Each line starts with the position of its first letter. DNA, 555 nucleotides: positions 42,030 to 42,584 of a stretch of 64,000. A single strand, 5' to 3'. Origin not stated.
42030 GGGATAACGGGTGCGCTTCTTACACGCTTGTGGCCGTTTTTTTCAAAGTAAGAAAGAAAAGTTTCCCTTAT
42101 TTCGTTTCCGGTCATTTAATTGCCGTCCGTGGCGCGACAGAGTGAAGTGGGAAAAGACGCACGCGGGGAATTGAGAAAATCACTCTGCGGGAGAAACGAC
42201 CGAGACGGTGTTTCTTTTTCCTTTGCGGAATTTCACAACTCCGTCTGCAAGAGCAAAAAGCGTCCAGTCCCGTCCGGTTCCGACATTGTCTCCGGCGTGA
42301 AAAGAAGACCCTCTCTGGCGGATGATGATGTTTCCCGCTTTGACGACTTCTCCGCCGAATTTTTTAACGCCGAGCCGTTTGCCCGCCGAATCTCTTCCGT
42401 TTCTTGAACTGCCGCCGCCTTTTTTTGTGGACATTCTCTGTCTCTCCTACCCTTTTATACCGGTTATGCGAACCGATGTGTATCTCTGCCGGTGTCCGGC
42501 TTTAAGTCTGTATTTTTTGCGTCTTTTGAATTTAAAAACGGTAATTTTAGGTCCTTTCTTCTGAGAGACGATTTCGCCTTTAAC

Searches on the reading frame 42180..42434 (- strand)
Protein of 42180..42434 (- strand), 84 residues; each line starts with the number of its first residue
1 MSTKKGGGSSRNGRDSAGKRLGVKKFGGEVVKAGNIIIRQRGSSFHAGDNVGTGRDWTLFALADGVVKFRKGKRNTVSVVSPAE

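Call 25: search_protein_families(library=pfam, proteins=[window:42180-42434:-], max_evalue=10)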
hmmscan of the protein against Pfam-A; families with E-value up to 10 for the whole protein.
window:42180-42434:- (84 aa): 1 family
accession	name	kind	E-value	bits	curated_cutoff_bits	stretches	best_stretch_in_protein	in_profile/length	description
PF01016.24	Ribosomal_L27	-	5.1e-36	123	20.5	1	3-79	2-79/79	Ribosomal L27 protein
